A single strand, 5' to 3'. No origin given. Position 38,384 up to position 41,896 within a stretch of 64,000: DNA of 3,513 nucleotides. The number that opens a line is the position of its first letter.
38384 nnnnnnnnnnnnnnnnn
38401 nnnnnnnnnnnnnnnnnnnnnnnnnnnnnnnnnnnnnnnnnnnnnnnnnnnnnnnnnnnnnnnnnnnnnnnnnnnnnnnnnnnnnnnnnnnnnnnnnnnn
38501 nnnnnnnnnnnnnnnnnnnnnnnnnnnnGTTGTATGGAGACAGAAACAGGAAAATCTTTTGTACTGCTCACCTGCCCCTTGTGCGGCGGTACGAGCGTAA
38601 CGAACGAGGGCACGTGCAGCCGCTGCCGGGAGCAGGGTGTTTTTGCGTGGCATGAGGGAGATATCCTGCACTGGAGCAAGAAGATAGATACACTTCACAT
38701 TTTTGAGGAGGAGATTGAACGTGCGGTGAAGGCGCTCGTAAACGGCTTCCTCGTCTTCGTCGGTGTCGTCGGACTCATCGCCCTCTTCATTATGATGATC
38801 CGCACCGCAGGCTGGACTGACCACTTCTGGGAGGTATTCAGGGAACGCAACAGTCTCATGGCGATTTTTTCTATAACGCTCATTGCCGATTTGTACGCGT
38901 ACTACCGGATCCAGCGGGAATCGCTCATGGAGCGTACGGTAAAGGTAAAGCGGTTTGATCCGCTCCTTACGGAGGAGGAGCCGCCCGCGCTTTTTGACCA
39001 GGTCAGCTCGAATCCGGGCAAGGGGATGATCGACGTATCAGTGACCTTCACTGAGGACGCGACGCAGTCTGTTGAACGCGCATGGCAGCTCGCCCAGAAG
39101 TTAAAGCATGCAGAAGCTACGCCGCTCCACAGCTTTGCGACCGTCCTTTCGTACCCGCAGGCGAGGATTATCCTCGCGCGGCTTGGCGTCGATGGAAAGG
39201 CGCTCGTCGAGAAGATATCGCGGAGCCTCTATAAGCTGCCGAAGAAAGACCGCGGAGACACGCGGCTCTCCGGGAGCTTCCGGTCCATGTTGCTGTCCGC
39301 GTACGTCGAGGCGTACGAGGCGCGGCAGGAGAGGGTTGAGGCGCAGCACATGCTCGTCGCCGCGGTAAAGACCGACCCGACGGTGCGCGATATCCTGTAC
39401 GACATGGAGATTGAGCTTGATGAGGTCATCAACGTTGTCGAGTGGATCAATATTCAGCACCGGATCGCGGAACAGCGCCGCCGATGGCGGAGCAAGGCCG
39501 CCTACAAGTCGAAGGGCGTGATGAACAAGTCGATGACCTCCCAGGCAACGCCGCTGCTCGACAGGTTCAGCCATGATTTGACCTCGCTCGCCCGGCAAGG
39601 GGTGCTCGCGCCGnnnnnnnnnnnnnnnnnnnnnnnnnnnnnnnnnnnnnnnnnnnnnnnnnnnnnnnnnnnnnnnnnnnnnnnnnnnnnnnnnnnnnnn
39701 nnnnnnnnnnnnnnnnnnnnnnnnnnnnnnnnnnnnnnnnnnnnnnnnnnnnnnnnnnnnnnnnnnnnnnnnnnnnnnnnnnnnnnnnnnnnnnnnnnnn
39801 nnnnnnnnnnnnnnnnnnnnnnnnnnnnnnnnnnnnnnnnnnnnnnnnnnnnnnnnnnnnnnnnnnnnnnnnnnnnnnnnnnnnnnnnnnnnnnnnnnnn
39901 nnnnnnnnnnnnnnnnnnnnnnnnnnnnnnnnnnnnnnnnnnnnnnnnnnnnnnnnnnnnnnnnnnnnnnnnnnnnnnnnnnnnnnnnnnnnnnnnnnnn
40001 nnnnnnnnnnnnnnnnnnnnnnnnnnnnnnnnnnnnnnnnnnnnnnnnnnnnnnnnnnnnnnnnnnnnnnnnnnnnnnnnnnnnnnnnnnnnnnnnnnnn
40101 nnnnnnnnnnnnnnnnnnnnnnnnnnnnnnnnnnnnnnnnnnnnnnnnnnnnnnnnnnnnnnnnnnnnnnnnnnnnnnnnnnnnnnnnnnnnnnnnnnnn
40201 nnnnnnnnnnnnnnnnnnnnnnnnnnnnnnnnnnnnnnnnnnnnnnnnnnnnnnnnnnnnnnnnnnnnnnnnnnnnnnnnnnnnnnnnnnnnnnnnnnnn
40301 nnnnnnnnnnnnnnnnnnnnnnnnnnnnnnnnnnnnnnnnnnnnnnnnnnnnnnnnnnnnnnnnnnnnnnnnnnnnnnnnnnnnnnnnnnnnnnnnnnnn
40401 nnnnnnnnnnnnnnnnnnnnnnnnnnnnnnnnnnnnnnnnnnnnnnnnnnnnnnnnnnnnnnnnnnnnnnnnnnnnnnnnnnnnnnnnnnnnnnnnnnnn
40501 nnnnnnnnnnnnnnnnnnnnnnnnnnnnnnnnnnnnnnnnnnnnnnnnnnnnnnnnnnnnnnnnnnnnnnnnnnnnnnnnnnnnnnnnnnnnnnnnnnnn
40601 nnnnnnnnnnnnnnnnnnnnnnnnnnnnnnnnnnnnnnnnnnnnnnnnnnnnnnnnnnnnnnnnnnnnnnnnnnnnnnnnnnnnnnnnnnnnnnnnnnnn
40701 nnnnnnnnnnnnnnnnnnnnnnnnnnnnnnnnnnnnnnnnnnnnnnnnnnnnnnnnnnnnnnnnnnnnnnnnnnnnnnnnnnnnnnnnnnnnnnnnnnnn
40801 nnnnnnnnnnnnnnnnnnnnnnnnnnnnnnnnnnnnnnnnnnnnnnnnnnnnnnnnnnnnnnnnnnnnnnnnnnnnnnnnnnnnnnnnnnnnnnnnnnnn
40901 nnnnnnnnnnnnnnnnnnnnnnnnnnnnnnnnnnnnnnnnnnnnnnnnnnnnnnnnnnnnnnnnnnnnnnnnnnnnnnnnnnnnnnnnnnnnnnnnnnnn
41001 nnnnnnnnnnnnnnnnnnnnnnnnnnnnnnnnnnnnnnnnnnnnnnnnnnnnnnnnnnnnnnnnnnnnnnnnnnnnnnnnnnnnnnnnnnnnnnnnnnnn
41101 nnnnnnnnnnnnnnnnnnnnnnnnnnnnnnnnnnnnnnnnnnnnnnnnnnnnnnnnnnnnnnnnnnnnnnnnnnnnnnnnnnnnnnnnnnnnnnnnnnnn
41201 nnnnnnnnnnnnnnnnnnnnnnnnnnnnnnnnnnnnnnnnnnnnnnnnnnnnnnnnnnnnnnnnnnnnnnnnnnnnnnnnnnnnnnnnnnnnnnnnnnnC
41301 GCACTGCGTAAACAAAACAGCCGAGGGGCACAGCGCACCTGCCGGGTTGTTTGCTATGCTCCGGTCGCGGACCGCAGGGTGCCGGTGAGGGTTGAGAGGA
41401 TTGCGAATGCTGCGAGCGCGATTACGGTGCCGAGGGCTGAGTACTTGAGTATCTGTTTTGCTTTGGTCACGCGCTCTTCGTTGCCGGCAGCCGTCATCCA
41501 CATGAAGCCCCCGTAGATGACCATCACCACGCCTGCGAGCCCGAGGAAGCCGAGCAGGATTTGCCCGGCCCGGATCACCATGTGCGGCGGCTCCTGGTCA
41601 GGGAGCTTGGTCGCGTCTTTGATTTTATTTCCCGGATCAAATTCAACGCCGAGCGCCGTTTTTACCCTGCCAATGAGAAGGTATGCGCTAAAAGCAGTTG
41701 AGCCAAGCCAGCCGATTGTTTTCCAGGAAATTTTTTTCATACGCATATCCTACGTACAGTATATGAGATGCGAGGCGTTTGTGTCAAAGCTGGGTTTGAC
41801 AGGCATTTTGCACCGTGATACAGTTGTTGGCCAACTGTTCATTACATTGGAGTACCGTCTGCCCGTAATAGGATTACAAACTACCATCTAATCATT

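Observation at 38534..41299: Membrane-anchored Clp/Hsp100 double-AAA+ ATPase with N-terminal C4 zinc ribbon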

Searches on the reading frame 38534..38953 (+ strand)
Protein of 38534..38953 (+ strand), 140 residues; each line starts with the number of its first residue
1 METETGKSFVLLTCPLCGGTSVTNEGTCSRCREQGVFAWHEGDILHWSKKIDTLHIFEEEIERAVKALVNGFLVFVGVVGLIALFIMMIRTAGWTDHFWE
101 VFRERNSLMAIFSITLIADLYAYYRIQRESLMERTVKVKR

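Call 33: search_protein_representatives(alignment_id=A3)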
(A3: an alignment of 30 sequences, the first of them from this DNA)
Query: 30 sequences, 140 profile positions. Proteins with E-value up to 0.001 (for the whole library): 372; up to 1e-10: 196; up to 1e-30: 14. The best 150 are listed.
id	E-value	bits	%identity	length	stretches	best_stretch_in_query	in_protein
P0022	2.3e-48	179.9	-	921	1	1-139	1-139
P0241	3.3e-46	172.9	-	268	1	1-139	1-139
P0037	8.9e-40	152.1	-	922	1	1-139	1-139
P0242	4.0e-37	143.5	-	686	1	3-139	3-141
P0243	5.5e-37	143.0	-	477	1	4-139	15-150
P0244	4.2e-36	140.2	-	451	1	3-138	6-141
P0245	9.1e-35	135.8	-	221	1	7-139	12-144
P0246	1.8e-34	134.9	-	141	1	5-135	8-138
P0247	1.6e-32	128.5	-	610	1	1-139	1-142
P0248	5.1e-32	126.9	-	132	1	8-132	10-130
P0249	5.2e-32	126.9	-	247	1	7-139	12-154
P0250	7.8e-32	126.3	-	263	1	1-136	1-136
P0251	2.7e-31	124.6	-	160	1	1-138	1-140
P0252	1.0e-30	122.7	-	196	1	4-139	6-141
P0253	1.2e-30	122.5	-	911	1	10-138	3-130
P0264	4.4e-28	114.2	-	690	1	6-137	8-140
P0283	4.0e-24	101.3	-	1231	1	32-139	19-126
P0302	4.3e-21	91.5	-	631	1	6-136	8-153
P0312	2.3e-20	89.2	-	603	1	8-137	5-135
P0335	2.5e-18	82.5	-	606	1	7-137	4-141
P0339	3.6e-18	82.0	-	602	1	9-135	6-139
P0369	1.5e-15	73.6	-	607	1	6-138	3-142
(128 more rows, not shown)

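Call 34: search_protein_families(library=pfam, proteins=[P0247, P0312, P0335, P0339, P0369, P0302, P0283, P0264], max_evalue=0.00001)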
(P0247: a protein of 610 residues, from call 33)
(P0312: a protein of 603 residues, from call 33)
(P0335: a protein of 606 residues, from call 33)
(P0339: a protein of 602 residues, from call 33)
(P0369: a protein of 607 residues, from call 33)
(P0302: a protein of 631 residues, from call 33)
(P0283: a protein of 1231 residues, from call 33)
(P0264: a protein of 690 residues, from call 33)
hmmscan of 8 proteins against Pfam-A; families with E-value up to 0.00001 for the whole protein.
P0247 (610 aa): 3 families
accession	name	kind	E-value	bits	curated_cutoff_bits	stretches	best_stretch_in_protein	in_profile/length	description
PF17871.7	AAA_lid_9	-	7e-10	39.2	22.8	1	527-591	3-67/104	AAA lid domain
PF00004.35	AAA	-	2e-08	35.2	21.2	1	387-502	1-112/131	ATPase family associated with various cellular activities (AAA)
PF13191.12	AAA_16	-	4.2e-07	31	32.6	0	366-492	2-164/167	AAA ATPase domain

P0312 (603 aa): 0 families

P0335 (606 aa): 0 families

P0339 (602 aa): 0 families

P0369 (607 aa): 1 family
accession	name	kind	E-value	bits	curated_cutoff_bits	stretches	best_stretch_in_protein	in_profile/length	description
PF04851.21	ResIII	-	5.5e-06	26.8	22.5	0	383-504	9-114/164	Type III restriction enzyme, res subunit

P0302 (631 aa): 0 families

P0283 (1231 aa): 18 families
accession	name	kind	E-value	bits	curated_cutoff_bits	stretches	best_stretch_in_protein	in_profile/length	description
PF07724.20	AAA_2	-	3e-57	193.7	27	1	640-801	1-165/166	AAA domain (Cdc48 subfamily)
PF00953.26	Glycos_transf_4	-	7.9e-28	97.9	27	1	968-1124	3-159/160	Glycosyl transferase family 4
PF00004.35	AAA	-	7.5e-26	91.6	21.2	2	367-498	1-128/131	ATPase family associated with various cellular activities (AAA)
PF10431.15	ClpB_D2-small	-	3.3e-24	85.1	21.9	1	808-888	1-81/81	C-terminal, D2-small domain, of ClpB protein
PF07728.20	AAA_5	-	6.8e-16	59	22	1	644-762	1-125/139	AAA domain (dynein-related subfamily)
PF17871.7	AAA_lid_9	-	4.9e-13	49.3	22.8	1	507-577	2-72/104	AAA lid domain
PF13191.12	AAA_16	-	7.2e-10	40.1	32.6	0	345-468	2-160/167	AAA ATPase domain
PF05729.18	NACHT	-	9.2e-10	39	26.7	0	646-793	4-162/167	NACHT domain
PF20720.3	nSTAND3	-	3.2e-08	33.9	27.2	0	365-393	18-46/155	Novel STAND NTPase 3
PF00158.32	Sigma54_activat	-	9.4e-08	32.4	20.2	0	625-760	5-143/168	Sigma-54 interaction domain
PF01695.23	IstB_IS21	-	2.6e-07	30.8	24.1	0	366-480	94-196/238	IstB-like ATP binding protein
PF13173.12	AAA_14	-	4.1e-07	30.5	27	0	646-722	6-74/129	AAA domain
PF06414.18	Zeta_toxin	-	7.8e-07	29.2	22.3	0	365-393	17-46/199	Zeta toxin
PF01078.27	Mg_chelatase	-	1e-06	28.7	20.3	0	358-406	17-64/207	Magnesium chelatase, subunit ChlI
PF05496.18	RuvB_N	-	1.6e-06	28.5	27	0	615-745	10-119/159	Holliday junction DNA helicase RuvB P-loop domain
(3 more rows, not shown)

P0264 (690 aa): 1 family
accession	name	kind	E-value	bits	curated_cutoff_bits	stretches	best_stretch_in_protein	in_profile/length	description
PF17871.7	AAA_lid_9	-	5.1e-11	42.8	22.8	1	525-587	4-66/104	AAA lid domain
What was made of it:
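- Those checked for domains are Clp-like proteins; four listed hits are unrelated proteins with repeated zinc motifs (calls 33, 34).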

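Call 54: find_encoding_contigs(protein=P0335, flank=6000, max_places=2)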
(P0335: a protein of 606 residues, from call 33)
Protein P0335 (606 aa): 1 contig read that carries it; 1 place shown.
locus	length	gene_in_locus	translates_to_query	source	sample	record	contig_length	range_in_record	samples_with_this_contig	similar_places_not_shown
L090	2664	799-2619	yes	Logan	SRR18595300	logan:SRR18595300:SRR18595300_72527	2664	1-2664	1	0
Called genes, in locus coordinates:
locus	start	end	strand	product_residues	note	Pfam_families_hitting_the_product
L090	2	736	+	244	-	?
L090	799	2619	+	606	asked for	PF02861:Clp_N (weak)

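Call 69: search_protein_families(library=pfam, alignment_id=A3, max_evalue=1)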
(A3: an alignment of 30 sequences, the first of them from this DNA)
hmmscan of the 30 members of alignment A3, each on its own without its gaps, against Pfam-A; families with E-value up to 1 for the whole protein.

A. member 1, seq(140 aa): 5 families
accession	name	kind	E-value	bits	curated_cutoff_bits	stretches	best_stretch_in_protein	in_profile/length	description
PF03189.18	Otopetrin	-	0.0044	16.4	27.8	1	54-128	222-294/434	Otopetrin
PF18912.6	DZR_2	-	0.0078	16.5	27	1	13-35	9-31/56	Double zinc ribbon domain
PF07332.16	Phage_holin_3_6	-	0.018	15.5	28.4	1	55-136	20-105/116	Putative Actinobacterial Holin-X, holin superfamily III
PF22571.1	LiaI-LiaF-TM_PspC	-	0.02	15.1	27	1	67-102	32-74/142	PspC transmembrane region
PF00732.25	GMC_oxred_N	-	0.2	11.9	23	1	12-49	21-60/218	GMC oxidoreductase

B. families by the number of members that match (of 30 scanned): 57 families (the first 25 are shown)
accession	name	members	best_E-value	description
PF00684.25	DnaJ_CXXCXGXG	18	0.00015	DnaJ central domain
PF15777.11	Anti-TRAP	15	4.9e-05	Tryptophan RNA-binding attenuator protein inhibitory protein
PF17302.8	DUF5351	9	0.11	Family of unknown function (DUF5351)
PF18912.6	DZR_2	6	0.0078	Double zinc ribbon domain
PF23733.2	GRXCR1-2_C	6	0.008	GRXCR1/2, C-terminal domain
PF25436.1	BSD2_CRD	5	0.0061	BSD2 cysteine rich domain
PF20376.4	DUF6671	3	0.015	Domain of unknown function (DUF6671)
PF01096.23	Zn_ribbon_TFIIS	3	0.082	Transcription factor S-II (TFIIS)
PF21002.2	TMEM106_N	3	0.091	Transmembrane protein 106 N-terminal region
PF08271.17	Zn_Ribbon_TF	2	0.0065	TFIIB zinc-binding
PF11683.13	DUF3278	2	0.0079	Protein of unknown function (DUF3278)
PF07332.16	Phage_holin_3_6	2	0.018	Putative Actinobacterial Holin-X, holin superfamily III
PF00335.26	Tetraspanin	2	0.023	Tetraspanin family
PF10080.14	FtrD-like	2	0.1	Membrane iron-sulfur containing protein FtrD-like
PF01155.25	HypA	2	0.13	Hydrogenase/urease nickel incorporation, metallochaperone, hypA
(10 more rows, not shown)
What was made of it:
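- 38558..38671 (+): C4 zinc ribbon (residues about 9-46; C14, C17, C28, C31), of the DnaJ CxxCxGxG type across the family but degenerate in this copy. Call 69 finds weak DnaJ_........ hits in 18/30 family N-modules and Anti-TRAP hits in 15/30.
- DnaJ CxxCxGxG type across the family (call 69). The DnaJ-type zinc centre in the N-module could bind non-native polypeptides (call 69; the role of the DnaJ cysteine-rich domain is established knowledge).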

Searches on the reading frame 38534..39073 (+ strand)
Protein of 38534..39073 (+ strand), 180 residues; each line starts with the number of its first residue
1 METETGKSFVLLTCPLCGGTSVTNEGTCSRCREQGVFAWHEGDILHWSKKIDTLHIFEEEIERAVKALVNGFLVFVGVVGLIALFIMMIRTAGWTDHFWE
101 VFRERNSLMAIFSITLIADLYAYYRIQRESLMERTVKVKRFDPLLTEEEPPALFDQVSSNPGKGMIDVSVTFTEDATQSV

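Call 5: search_protein_families(library=pfam, proteins=[window:38534-39073:+], max_evalue=10)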
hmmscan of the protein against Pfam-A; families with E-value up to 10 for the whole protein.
window:38534-39073:+ (180 aa): 4 families
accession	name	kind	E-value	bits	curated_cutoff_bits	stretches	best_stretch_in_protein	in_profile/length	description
PF03189.18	Otopetrin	-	0.0053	16.2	27.8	1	54-128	222-294/434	Otopetrin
PF18912.6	DZR_2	-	0.011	16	27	1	13-35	9-31/56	Double zinc ribbon domain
PF07332.16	Phage_holin_3_6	-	0.026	15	28.4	1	55-137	20-106/116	Putative Actinobacterial Holin-X, holin superfamily III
PF22571.1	LiaI-LiaF-TM_PspC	-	0.033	14.4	27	1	67-102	32-74/142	PspC transmembrane region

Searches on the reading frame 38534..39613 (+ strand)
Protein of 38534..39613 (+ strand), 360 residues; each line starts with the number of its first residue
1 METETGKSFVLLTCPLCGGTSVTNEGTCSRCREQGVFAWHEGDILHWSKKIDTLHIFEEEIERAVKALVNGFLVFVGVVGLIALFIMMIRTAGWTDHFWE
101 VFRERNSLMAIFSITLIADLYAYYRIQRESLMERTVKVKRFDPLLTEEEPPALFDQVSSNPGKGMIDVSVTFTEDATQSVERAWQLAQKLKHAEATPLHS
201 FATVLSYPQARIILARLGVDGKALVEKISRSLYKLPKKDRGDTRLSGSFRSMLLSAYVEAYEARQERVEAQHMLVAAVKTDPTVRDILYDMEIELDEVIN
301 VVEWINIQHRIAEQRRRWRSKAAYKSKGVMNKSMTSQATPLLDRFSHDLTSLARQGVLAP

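Call 5: search_protein_families(library=pfam, proteins=[window:38534-39613:+], max_evalue=10)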
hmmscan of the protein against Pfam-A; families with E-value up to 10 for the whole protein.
window:38534-39613:+ (360 aa): 5 families
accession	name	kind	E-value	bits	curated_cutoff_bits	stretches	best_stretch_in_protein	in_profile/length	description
PF02861.25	Clp_N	-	0.0028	18.2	20.7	1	185-231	3-51/53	Clp amino terminal domain, pathogenicity island component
PF03189.18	Otopetrin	-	0.018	14.4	27.8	1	55-128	223-294/434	Otopetrin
PF18912.6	DZR_2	-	0.03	14.6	27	1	13-35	9-31/56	Double zinc ribbon domain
PF07332.16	Phage_holin_3_6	-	0.063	13.8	28.4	1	55-137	20-106/116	Putative Actinobacterial Holin-X, holin superfamily III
PF13428.12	TPR_14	-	0.084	14.1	23.5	1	255-289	5-39/44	Tetratricopeptide repeat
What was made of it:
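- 39041..39508 (+): Clp_N-like N-domain (residues about 170-325), ending in a long basic helix at 295-324 that carries the conserved NVVEW motif. Call 5 gives Clp_N at 18.2 bits, below the cut-off.
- On Class-I Hsp100/Clp (double AAA+): Pfam Clp_N scores 18.2 bits, below the 20.7 cut-off, and covers one repeat only (call 5).
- Checked: Clp_N is a weak hit, 18.2 bits against a cut-off of 20.7 (call 5).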

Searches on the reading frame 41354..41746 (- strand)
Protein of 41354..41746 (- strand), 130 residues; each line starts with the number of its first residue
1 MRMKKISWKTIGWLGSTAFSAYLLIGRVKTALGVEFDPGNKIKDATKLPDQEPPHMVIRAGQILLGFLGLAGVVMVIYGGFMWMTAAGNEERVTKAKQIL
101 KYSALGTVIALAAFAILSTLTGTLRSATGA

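Call 3: search_protein_families(library=pfam, proteins=[window:41354-41746:-], max_evalue=0.01)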
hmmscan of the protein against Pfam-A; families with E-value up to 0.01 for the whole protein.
window:41354-41746:- (130 aa): 1 family
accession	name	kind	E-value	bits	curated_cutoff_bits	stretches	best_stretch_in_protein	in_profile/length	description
PF18895.5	T4SS_pilin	-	7.2e-08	32.8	26.6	1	61-119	13-70/71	Type IV secretion system pilin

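Call 4: search_protein_families(library=ncbifam, proteins=[window:41354-41746:-], max_evalue=0.01)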
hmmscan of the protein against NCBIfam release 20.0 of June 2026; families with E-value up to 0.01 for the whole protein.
window:41354-41746:- (130 aa): 1 family
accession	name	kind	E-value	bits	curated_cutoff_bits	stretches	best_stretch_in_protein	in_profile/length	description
NF045849.1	ICE_MMCAP2_0565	equivalog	6.4e-09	35.4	40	1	61-123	17-79/80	Mbov_0395 family pilin-like conjugal transfer protein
